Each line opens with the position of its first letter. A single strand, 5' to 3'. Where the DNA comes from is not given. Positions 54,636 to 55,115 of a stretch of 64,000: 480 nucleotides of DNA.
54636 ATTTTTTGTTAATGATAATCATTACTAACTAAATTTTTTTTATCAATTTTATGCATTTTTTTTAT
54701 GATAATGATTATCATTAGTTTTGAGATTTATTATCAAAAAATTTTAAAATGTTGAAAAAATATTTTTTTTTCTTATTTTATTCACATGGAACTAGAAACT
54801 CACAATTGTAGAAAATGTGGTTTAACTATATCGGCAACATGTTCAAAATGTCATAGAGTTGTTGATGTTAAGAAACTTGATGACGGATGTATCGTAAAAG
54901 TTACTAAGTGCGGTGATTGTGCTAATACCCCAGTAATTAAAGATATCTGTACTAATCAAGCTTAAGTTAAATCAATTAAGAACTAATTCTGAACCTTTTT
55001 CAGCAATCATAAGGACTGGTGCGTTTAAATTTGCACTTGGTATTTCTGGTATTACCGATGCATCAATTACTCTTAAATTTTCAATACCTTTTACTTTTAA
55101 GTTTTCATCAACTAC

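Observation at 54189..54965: Tandem Fur boxes controlling a divergon of two unknown genes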

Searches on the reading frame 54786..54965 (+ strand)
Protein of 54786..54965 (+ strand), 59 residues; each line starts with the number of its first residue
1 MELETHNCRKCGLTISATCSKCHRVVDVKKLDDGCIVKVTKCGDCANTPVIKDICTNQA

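Call 5: search_protein_families(library=pfam, proteins=[window:54786-54965:+], max_evalue=0.1)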
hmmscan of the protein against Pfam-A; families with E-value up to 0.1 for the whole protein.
window:54786-54965:+ (59 aa): 1 family
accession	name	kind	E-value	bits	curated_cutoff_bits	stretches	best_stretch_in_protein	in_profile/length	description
PF12773.13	DZR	-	0.0047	17.5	27.3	1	5-29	12-37/45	Double zinc ribbon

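Call 7: find_homologous_proteins(query=window:54786-54965:+)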
Query window:54786-54965:+ (59 aa): 84 proteins with E <= 0.001 among 84 candidates.
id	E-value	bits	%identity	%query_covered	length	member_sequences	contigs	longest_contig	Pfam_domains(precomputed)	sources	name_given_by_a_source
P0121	1.2e-31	124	100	100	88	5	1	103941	-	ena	-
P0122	3.0e-31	123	97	100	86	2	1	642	-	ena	-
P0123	8.5e-31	122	95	100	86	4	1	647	-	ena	-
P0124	8.8e-31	122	98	98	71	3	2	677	-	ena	-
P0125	4.1e-30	120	92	100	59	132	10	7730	-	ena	-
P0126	6.5e-27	110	88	97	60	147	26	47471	-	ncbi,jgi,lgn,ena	-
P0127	5.1e-26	107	86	97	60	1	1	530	-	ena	-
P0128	6.7e-24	100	88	88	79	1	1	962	-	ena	-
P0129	5.9e-23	97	76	100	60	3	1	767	-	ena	-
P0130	1.3e-22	96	76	98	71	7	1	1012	-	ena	-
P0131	1.9e-22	95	76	98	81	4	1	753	-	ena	-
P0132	2.0e-22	95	76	98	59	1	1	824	-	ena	-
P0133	2.4e-22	95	75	95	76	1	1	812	-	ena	-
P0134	2.7e-22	95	74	98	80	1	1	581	-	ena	-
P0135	3.1e-22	95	76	98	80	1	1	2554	-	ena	-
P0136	3.2e-22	95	75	100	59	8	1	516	-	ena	-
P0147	9.7e-22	93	72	98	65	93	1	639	-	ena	-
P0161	4.9e-21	91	71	98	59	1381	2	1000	-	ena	-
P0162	5.5e-21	91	72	98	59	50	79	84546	-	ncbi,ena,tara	tara:strand:+ start:465 stop:644 length:180 start_codon:yes stop_codon:yes gene_type:complete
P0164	6.9e-21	91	72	98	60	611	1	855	-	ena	-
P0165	7.5e-21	90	72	98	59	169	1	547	-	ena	-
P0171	1.9e-20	89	75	95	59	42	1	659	-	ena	-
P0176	3.3e-20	88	71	98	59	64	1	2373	-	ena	-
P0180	4.7e-20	88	67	98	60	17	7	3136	-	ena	-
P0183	7.2e-20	87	69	98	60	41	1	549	-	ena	-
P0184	7.8e-20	87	73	93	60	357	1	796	-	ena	-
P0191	6.9e-19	84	67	98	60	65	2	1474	-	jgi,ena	-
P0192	9.4e-19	84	67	98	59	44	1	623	-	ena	-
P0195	1.8e-18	83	67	97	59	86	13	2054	-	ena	-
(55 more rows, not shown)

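Call 27: predict_structure(alignment_id=A4)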
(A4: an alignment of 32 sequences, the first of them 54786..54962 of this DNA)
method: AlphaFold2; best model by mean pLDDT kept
length: 59 residues; sequences in the alignment: 32
mean_pLDDT: 54.2   pTM: 0.29
mean pLDDT of the five models: 54.2, 45.9, 43.7, 42.3, 39.7
residues with pLDDT >= 90: 0; 70-90: 0; 50-70: 40; < 50: 19
segments of 3 or more residues with pLDDT < 50: 1-3, 46-59
pLDDT, mean of each block of 10 residues (from residue 1): 53 60 63 60 48 40
secondary structure, 60 per line:
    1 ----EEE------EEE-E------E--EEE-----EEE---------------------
elements in order: E5-7 E14-16 E28-30 E36-38

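Call 28: find_related_loci(query=A4, collection=genome_contigs, flank=2500)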
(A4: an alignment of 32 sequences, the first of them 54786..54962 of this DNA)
Query A4 (59 aa) in genome_contigs; peptide patterns used: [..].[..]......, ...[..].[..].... (x = any residue, [..] = any of these).
320 stretches matched a pattern; 312 encode a relative of the query (tblastn E <= 1e-3); the best 80 are kept; 80 distinct loci.
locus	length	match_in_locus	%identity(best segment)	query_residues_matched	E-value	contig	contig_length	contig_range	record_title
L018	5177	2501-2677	100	1-59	5e-35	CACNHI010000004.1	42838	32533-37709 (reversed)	MAG: uncultured Pelagibacteraceae bacterium isolate AG-920-K13 genome assembly, contig: AG-920-K13_NODE_4, whole genome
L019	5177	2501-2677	100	1-59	5e-35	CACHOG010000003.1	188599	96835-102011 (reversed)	uncultured Pelagibacteraceae bacterium isolate AG-911-K15 genome assembly, contig: AG-911-K15_NODE_3, whole genome shotg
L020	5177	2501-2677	100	1-59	5e-35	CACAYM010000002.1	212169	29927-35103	uncultured Pelagibacteraceae bacterium isolate AG-349-I05 genome assembly, contig: AG-349-I05_NODE_2, whole genome shotg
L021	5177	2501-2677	98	1-59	1e-34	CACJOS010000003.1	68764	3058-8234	uncultured Pelagibacteraceae bacterium isolate AG-915-K22 genome assembly, contig: AG-915-K22_NODE_3, whole genome shotg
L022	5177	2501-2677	97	1-59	1e-34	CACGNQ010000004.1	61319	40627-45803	uncultured Pelagibacteraceae bacterium isolate AG-422-N07 genome assembly, contig: AG-422-N07_NODE_4, whole genome shotg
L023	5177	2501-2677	98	1-59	1e-34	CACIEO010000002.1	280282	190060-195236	uncultured Pelagibacteraceae bacterium isolate AG-913-C02 genome assembly, contig: AG-913-C02_NODE_2, whole genome shotg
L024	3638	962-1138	98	1-59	1e-34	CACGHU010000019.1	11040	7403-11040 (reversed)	uncultured Pelagibacteraceae bacterium isolate AG-422-I10 genome assembly, contig: AG-422-I10_NODE_19, whole genome shot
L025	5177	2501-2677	98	1-59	1e-34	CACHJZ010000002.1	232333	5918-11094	uncultured Pelagibacteraceae bacterium isolate AG-911-N14 genome assembly, contig: AG-911-N14_NODE_2, whole genome shotg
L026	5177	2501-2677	97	1-59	2e-34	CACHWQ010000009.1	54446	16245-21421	uncultured Pelagibacteraceae bacterium isolate AG-430-N16 genome assembly, contig: AG-430-N16_NODE_9, whole genome shotg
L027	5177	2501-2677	97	1-59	5e-34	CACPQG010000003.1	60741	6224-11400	MAG: uncultured Pelagibacteraceae bacterium isolate AG-916-B11 genome assembly, contig: AG-916-B11_NODE_3, whole genome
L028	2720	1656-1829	95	1-58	8e-33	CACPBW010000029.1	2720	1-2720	MAG: uncultured Pelagibacteraceae bacterium isolate AH-326-M11 genome assembly, contig: AH-326-M11_NODE_29, whole genome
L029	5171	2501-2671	91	1-57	2e-31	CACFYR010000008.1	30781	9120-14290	uncultured Pelagibacteraceae bacterium isolate AG-422-A05 genome assembly, contig: AG-422-A05_NODE_8, whole genome shotg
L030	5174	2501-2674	90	1-58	3e-31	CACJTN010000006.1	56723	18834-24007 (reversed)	uncultured Pelagibacteraceae bacterium isolate AG-916-A10 genome assembly, contig: AG-916-A10_NODE_6, whole genome shotg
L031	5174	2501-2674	90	1-58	3e-31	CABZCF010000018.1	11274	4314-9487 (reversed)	MAG: uncultured Pelagibacteraceae bacterium isolate AG-337-C19 genome assembly, contig: AG-337-C19_NODE_18, whole genome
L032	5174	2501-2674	90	1-58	3e-31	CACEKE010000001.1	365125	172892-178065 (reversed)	uncultured Pelagibacteraceae bacterium isolate AG-905-M05 genome assembly, contig: AG-905-M05_NODE_1, whole genome shotg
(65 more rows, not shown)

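Call 44: search_protein_families(library=phrogs, proteins=[window:54786-54962:+], max_evalue=1)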
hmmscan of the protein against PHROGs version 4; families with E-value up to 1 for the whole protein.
window:54786-54962:+ (59 aa): 2 families
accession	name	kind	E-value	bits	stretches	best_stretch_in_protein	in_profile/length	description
phrog_23276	-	unknown function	0.055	14.4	1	17-45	6-35/46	-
phrog_16853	-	unknown function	0.3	11.9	1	30-41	19-30/33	-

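Call 45: search_protein_families(library=ncbifam, proteins=[window:54786-54962:+], max_evalue=1)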
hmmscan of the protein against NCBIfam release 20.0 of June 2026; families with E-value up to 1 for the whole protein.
window:54786-54962:+ (59 aa): 0 families

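Call 46: search_solved_structures(query=A4, max_evalue=10)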
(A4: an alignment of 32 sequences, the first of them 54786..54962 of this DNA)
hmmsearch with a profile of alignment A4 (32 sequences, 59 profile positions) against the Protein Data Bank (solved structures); distinct sequences matched with E-value up to 10: 3.
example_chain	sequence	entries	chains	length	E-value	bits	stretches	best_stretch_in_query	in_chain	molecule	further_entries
6ydh_A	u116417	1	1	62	0.13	15.6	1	1-25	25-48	DUF1610 domain-containing protein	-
7w5z_C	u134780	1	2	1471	0.28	14.5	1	2-29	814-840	Cyclic nucleotide-binding domain protein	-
2en3_A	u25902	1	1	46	0.54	13.6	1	5-21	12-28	Zinc finger protein 95 homolog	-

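Call 53: find_encoding_contigs(protein=P0162, flank=6000, max_places=5)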
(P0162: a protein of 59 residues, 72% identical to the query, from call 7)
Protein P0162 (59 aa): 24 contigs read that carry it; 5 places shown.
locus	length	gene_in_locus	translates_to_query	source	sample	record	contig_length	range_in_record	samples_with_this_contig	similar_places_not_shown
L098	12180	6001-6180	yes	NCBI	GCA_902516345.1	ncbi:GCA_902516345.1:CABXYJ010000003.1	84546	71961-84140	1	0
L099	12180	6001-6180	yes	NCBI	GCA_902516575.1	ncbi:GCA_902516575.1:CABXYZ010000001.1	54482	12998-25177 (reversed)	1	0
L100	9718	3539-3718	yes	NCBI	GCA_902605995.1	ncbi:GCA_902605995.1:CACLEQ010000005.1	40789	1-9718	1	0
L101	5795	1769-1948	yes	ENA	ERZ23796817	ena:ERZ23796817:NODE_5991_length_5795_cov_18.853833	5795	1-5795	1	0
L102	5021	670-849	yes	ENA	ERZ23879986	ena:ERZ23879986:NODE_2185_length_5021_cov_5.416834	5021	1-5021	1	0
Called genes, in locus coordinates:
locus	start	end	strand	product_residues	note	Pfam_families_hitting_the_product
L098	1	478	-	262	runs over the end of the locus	PF23441:SDR, PF00106:adh_short, PF13561:adh_short_C2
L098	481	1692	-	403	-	PF00109:ketoacyl-synt, PF02801:Ketoacyl-synt_C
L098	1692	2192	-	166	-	PF07977:FabA, PF22818:ApeI-like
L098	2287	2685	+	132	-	PF01475:FUR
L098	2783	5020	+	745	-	PF00141:peroxidase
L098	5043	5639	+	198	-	PF05118:Asp_Arg_Hydrox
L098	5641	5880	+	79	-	-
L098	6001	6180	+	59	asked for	-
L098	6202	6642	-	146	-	PF06347:SH3_4 (weak), PF08239:SH3_3 (faint), PF06347:SH3_4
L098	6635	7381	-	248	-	PF00899:ThiF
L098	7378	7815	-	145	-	PF00692:dUTPase, PF22769:DCD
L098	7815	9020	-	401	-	PF02441:Flavoprotein, PF04127:DFP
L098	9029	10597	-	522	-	PF03109:ABC1, PF01163:RIO1 (faint), PF27536:UbiB_helical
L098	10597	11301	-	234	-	PF01209:Ubie_methyltran, PF13489:Methyltransf_23, PF01795:Methyltransf_5 (faint), PF05175:MTS (weak), PF13847:Methyltransf_31, PF08241:Methyltransf_11, PF08242:Methyltransf_12, PF13649:Methyltransf_25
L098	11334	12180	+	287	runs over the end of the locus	PF01149:Fapy_DNA_glyco, PF06831:H2TH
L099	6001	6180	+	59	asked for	-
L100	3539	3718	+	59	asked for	-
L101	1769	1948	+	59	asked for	-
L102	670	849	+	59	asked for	-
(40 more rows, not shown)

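Call 55: search_protein_representatives(alignment_id=A4)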
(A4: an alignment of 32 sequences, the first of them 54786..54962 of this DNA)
Query: 32 sequences, 59 profile positions. Proteins with E-value up to 0.001 (for the whole library): 78; up to 1e-10: 31; up to 1e-30: 0. The best 78 are listed.
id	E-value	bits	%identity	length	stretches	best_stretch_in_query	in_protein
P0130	1.1e-30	121.5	-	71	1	1-59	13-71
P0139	3.6e-30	119.8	-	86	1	1-59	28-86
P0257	4.4e-27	110.0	-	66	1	1-51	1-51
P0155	1.4e-23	98.7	-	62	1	1-48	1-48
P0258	5.5e-23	96.8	-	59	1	12-57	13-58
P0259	2.8e-22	94.6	-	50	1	1-46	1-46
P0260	1.5e-20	89.1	-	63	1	1-56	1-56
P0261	5.0e-20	87.4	-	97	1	16-59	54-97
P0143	1.3e-19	86.0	-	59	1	1-44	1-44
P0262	7.1e-19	83.7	-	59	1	4-57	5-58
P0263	1.4e-18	82.7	-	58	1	5-57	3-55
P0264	2.4e-18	82.0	-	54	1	17-59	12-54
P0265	7.2e-18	80.5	-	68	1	1-41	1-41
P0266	9.1e-16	73.7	-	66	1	21-59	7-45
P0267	7.5e-15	70.8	-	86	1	23-59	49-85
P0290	1.6e-07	47.3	-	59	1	3-40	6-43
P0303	4.0e-05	39.6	-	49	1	4-45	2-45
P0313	1.1e-04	38.2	-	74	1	4-45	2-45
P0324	5.0e-04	36.1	-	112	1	4-46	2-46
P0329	8.2e-04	35.4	-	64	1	4-44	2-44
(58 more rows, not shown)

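Call 57: search_protein_families(library=pfam, proteins=[P0329, P0313, P0324, P0303, P0262, P0263], max_evalue=1)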
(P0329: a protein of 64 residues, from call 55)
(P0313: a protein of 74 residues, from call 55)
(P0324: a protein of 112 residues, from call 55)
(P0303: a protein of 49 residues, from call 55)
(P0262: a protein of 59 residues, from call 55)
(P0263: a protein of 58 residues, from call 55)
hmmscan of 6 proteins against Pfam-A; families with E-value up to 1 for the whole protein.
P0329 (64 aa): 3 families
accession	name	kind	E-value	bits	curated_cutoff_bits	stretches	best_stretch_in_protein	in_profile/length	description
PF23455.1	DUF7129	-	0.0053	16.9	30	1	3-26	11-39/45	Domain of unknown function (DUF7129)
PF24292.1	DUF7479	-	0.17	12.4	27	1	15-44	3-35/60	Domain of unknown function (DUF7479)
PF18439.7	zf_UBZ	-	0.2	11.8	25.6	0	3-14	2-13/32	Ubiquitin-Binding Zinc Finger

P0313 (74 aa): 8 families
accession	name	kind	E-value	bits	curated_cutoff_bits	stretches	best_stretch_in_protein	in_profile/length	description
PF23455.1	DUF7129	-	0.027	14.7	30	1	3-26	11-39/45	Domain of unknown function (DUF7129)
PF12773.13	DZR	-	0.032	14.8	27.3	1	6-25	15-35/45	Double zinc ribbon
PF18073.7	Zn_ribbon_LapB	-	0.044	13.9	25.7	1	4-20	1-17/28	Rubredoxin metal binding domain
PF23663.1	Znf_SCAND3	-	0.12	12.8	27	1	3-20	3-20/50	SCAN domain-containing protein 3-like zinc finger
PF24292.1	DUF7479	-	0.22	12.1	27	1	15-45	3-36/60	Domain of unknown function (DUF7479)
PF18439.7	zf_UBZ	-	0.53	10.4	25.6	1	3-14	2-13/32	Ubiquitin-Binding Zinc Finger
PF10083.14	DUF2321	-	0.71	9.9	24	1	6-27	29-50/157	Uncharacterized protein conserved in bacteria (DUF2321)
PF06677.18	Auto_anti-p27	-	0.94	10.1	24.1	0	14-32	15-30/40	Sjogren's syndrome/scleroderma autoantigen 1 (Autoantigen p27)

P0324 (112 aa): 3 families
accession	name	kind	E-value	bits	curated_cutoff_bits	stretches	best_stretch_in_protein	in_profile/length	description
PF12773.13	DZR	-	0.12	13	27.3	1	6-24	15-34/45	Double zinc ribbon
PF00130.28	C1_1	-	0.38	11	26.5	1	15-47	12-36/53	Phorbol esters/diacylglycerol binding domain (C1 domain)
PF07191.17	Zn_ribbon_6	-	0.81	10.2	25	0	14-59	16-50/67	Double zinc ribbon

P0303 (49 aa): 7 families
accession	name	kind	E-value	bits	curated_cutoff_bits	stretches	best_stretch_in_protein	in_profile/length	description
PF23455.1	DUF7129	-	0.0039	17.3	30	1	3-21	11-34/45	Domain of unknown function (DUF7129)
PF12773.13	DZR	-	0.021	15.4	27.3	1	6-21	15-31/45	Double zinc ribbon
PF20173.3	ZnF_RZ-type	-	0.044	13.8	27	1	30-49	22-41/54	RZ type zinc finger domain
PF13453.11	Zn_ribbon_TFIIB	-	0.21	11.4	22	0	17-47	2-27/41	Transcription factor zinc-finger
PF00130.28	C1_1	-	0.32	11.3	26.5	0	3-19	28-44/53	Phorbol esters/diacylglycerol binding domain (C1 domain)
PF18930.5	DUF5679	-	0.53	10.9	27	0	31-49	19-37/40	Domain of unknown function (DUF5679)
PF02150.21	Zn_ribbon_RPB9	-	0.97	9.8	25.2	0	27-46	9-28/36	RNA polymerases M/15 Kd subunit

P0262 (59 aa): 8 families
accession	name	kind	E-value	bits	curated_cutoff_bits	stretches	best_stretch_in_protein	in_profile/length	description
PF12773.13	DZR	-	0.0077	16.8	27.3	1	7-29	13-36/45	Double zinc ribbon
PF18439.7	zf_UBZ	-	0.028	14.5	25.6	1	19-29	4-14/32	Ubiquitin-Binding Zinc Finger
PF19134.6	DUF5817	-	0.12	12.8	31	0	5-16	20-31/57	Domain of unknown function (DUF5817)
PF06677.18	Auto_anti-p27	-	0.14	12.7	24.1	0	41-54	16-28/40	Sjogren's syndrome/scleroderma autoantigen 1 (Autoantigen p27)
PF19335.5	HMBD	-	0.16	12.4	23.6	1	8-16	17-25/28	Heavy metal binding domain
PF21344.3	Zn_ribbon_LysW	-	0.3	11.2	27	0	19-46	2-27/46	Alpha-aminoadipate carrier protein LysW-like, globular domain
PF00967.23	Barwin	-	0.57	10.6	21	1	6-56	46-93/119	Barwin family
PF13240.11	Zn_Ribbon_1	-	0.58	10.5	25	0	8-14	15-21/23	zinc-ribbon domain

P0263 (58 aa): 6 families
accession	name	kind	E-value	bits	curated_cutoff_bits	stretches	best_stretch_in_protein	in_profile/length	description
PF12773.13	DZR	-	0.00069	20.2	27.3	1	3-27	12-37/45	Double zinc ribbon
PF21272.3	FYVE_CARP1-2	-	0.03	14.8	27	1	35-54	19-38/42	E3 ubiquitin-protein ligase CARP1/2, FYVE/PHD zinc finger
PF07191.17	Zn_ribbon_6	-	0.11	12.9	25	1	6-57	3-59/67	Double zinc ribbon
PF10571.15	UPF0547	-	0.21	12.2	29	1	5-20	2-17/26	Uncharacterised protein family UPF0547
PF09463.15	Opy2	-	0.42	11.4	22.1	0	30-45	17-32/35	Opy2 protein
PF13248.11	Zn_ribbon_3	-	0.65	10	27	0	4-11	17-24/26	zinc-ribbon domain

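Call 69: list_cluster_members(proteins=[P0161, P0164, P0184, P0165, P0147, P0195, P0191, P0176, P0192, P0171])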
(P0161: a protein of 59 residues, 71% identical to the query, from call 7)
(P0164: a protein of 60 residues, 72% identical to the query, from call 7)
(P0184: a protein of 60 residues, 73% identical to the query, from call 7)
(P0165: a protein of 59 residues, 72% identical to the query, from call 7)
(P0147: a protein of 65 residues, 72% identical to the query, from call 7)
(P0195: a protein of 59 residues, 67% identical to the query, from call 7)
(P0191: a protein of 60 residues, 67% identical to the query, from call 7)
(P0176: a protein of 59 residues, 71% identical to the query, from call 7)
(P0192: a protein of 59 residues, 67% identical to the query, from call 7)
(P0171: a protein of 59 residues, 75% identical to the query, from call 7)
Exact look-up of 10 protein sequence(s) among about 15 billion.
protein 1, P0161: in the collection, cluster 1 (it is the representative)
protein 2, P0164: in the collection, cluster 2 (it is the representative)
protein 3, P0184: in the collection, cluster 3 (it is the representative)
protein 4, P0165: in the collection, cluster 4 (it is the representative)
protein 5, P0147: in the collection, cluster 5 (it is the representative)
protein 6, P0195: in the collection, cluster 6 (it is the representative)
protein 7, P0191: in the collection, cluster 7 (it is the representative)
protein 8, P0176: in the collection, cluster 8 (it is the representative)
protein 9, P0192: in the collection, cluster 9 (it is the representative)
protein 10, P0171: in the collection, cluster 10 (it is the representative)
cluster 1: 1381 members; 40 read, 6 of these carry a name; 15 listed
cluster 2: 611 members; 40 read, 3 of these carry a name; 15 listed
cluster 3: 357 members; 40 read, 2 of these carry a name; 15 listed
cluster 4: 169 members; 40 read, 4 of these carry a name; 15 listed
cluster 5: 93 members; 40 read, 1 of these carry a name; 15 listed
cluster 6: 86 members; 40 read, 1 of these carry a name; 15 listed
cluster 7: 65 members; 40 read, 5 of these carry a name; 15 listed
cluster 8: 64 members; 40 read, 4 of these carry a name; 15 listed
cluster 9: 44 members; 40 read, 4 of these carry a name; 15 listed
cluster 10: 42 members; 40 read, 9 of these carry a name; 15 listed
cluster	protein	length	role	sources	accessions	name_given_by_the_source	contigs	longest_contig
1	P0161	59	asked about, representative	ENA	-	-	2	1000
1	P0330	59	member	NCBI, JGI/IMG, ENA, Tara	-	strand:- start:7246 stop:7425 length:180 start_codon:yes stop_codon:yes gene_type:complete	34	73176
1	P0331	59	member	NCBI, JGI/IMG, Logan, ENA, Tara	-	hypothetical protein | strand:- start:351 stop:530 length:180 start_codon:yes stop_codon:yes gene_type:complete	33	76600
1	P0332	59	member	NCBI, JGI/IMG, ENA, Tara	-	strand:+ start:242 stop:421 length:180 start_codon:yes stop_codon:yes gene_type:complete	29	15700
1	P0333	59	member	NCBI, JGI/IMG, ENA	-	hypothetical protein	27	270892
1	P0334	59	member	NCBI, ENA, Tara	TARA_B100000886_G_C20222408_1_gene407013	strand:- start:352 stop:531 length:180 start_codon:yes stop_codon:yes gene_type:complete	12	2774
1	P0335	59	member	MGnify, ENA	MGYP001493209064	FL=1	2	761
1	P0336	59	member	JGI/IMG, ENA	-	-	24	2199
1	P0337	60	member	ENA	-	-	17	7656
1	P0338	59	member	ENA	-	-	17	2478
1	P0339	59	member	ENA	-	-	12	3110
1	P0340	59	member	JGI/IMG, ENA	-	-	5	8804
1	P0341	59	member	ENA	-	-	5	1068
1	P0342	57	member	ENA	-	-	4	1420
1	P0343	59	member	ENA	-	-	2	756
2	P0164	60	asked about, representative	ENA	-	-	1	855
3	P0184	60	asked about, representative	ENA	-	-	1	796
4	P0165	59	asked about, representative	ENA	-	-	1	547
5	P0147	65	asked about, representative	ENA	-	-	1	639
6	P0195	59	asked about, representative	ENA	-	-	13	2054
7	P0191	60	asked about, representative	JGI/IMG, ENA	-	-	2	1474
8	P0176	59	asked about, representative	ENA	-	-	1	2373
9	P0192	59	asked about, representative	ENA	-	-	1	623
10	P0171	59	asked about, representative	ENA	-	-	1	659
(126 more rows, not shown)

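Call 73: find_encoding_contigs(protein=P0195, flank=4000, max_places=4)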
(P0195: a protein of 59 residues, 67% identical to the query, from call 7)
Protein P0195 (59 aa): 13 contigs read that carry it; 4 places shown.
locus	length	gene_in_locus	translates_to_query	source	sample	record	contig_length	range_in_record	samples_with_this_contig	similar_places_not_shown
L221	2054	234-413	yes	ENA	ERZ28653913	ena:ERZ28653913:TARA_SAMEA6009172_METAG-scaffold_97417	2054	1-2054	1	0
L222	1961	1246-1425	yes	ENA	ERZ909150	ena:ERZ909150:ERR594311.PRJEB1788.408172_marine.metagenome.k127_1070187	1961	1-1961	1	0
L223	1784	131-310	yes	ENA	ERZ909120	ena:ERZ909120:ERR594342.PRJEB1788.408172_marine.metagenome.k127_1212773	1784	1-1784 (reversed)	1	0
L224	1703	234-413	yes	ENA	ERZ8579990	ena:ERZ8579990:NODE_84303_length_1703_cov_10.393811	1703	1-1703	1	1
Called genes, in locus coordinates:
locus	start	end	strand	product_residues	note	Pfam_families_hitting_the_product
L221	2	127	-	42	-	?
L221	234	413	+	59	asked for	-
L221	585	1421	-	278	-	PF02475:TRM5-TYW2_MTfase (faint), PF05050:Methyltransf_21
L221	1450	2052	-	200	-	?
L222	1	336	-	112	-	?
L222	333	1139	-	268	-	PF01113:DapB_N, PF05173:DapB_C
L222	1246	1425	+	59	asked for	-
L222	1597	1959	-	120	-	?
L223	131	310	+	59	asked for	-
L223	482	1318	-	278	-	PF02475:TRM5-TYW2_MTfase (weak), PF05050:Methyltransf_21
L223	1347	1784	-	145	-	?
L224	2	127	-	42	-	?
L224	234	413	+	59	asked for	-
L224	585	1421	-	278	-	PF02475:TRM5-TYW2_MTfase (weak), PF05050:Methyltransf_21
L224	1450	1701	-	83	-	?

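Call 74: find_encoding_contigs(protein=P0180, flank=4000, max_places=4)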
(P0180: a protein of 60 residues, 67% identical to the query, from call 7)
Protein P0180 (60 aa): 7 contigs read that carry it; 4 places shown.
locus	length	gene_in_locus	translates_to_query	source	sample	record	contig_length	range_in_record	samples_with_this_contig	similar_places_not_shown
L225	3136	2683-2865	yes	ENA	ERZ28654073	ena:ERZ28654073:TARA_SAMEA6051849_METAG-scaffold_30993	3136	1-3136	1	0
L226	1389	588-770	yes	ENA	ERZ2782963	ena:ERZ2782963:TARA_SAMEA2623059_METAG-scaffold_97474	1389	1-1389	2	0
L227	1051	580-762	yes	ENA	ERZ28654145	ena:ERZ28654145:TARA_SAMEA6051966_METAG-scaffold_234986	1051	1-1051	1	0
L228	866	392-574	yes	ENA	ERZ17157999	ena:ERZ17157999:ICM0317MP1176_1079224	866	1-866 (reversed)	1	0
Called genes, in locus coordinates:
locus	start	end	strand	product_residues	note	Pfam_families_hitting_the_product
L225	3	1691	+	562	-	?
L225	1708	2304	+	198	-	PF05118:Asp_Arg_Hydrox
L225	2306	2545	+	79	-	PF09834:DUF2061 (weak)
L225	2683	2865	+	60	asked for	-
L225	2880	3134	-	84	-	?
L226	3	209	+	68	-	?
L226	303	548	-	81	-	-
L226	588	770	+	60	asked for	-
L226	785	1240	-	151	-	PF06347:SH3_4, PF08239:SH3_3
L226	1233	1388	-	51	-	?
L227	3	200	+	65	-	?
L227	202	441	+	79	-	PF09834:DUF2061 (weak)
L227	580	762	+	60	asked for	-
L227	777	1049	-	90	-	?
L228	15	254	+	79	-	PF09834:DUF2061 (weak)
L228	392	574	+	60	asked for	-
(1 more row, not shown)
